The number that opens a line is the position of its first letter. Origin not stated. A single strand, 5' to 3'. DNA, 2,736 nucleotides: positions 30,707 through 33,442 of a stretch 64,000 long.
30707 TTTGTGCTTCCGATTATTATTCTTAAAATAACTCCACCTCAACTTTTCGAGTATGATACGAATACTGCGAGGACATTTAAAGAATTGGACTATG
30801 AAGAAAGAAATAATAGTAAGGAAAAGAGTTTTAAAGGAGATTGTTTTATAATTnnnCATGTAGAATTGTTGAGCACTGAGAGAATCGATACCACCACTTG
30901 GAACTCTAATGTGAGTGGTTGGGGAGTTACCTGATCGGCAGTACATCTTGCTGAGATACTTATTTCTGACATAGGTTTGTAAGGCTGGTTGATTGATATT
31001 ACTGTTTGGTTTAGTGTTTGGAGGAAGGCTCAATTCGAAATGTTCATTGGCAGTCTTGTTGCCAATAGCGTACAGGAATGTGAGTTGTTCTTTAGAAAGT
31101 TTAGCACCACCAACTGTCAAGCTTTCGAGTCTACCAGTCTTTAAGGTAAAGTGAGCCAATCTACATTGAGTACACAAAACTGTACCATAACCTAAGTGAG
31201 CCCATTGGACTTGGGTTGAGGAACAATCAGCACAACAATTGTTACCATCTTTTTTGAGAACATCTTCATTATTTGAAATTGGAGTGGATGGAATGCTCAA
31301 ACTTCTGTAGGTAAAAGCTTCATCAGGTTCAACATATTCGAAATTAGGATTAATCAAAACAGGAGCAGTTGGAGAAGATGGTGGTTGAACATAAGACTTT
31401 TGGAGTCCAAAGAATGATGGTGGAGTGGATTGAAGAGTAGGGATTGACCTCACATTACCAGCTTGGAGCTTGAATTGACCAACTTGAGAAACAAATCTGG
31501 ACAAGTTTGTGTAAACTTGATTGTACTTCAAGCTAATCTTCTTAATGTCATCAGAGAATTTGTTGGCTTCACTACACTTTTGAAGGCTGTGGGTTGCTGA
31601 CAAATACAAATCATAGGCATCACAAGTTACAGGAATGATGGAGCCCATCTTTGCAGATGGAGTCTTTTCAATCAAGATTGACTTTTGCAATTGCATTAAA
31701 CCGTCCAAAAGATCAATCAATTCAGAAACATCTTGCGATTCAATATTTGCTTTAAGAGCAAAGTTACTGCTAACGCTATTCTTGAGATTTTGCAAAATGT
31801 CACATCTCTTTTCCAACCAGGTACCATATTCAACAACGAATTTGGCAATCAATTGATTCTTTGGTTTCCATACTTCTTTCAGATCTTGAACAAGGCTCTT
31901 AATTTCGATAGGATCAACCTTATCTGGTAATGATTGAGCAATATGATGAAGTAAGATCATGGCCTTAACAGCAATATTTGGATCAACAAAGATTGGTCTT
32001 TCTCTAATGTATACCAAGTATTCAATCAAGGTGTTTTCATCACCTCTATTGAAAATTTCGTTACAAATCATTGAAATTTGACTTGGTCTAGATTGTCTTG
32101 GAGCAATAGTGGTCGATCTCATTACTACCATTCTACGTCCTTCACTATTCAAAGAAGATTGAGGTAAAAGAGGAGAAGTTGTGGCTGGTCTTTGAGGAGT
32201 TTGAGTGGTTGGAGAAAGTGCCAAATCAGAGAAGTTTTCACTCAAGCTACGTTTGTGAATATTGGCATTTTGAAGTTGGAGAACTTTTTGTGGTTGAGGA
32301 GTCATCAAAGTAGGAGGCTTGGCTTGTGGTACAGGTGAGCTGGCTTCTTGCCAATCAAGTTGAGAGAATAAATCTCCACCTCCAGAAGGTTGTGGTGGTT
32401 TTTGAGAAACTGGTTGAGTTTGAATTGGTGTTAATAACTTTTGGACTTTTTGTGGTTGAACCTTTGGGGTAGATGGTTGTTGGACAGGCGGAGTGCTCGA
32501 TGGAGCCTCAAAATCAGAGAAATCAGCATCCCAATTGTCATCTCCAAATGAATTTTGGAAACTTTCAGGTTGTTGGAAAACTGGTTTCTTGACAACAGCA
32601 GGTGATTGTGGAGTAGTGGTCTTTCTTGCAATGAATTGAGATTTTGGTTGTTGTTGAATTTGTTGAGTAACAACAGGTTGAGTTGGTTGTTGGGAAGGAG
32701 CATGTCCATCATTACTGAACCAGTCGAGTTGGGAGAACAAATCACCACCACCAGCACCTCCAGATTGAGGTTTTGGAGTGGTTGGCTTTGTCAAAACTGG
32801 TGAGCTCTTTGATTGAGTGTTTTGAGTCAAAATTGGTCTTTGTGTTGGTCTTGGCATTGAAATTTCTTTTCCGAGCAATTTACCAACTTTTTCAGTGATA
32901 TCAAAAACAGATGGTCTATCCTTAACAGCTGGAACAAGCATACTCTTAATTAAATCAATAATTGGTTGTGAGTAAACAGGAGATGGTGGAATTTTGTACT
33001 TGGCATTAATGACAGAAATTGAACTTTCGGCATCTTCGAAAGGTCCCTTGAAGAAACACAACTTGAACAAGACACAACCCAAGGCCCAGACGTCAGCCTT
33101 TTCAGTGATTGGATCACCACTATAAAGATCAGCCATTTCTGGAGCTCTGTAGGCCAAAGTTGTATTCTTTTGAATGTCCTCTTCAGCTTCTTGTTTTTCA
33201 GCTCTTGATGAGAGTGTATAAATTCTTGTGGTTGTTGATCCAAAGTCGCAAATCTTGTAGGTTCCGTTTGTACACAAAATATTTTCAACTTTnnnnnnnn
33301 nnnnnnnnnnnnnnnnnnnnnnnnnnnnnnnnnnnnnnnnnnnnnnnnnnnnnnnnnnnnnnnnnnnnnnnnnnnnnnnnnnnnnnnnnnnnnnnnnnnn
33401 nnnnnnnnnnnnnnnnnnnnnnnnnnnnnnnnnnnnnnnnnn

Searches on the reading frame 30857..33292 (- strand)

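Call 49: search_protein_families(library=pfam, proteins=[window:30857-33292:-], max_evalue=0.0001)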
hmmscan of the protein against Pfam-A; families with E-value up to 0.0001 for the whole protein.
window:30857-33292:- (812 aa): 3 families
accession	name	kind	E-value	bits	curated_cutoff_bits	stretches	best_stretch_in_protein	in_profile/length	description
PF01412.23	ArfGap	-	5.2e-20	72.1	28.7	1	676-786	5-115/117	Putative GTPase activating protein for Arf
PF00069.31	Pkinase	-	9.6e-18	65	31.7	1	1-134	125-259/263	Protein kinase domain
PF07714.23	PK_Tyr_Ser-Thr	-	7.5e-08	32.4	23.1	1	3-135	131-257/258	Protein tyrosine and serine/threonine kinase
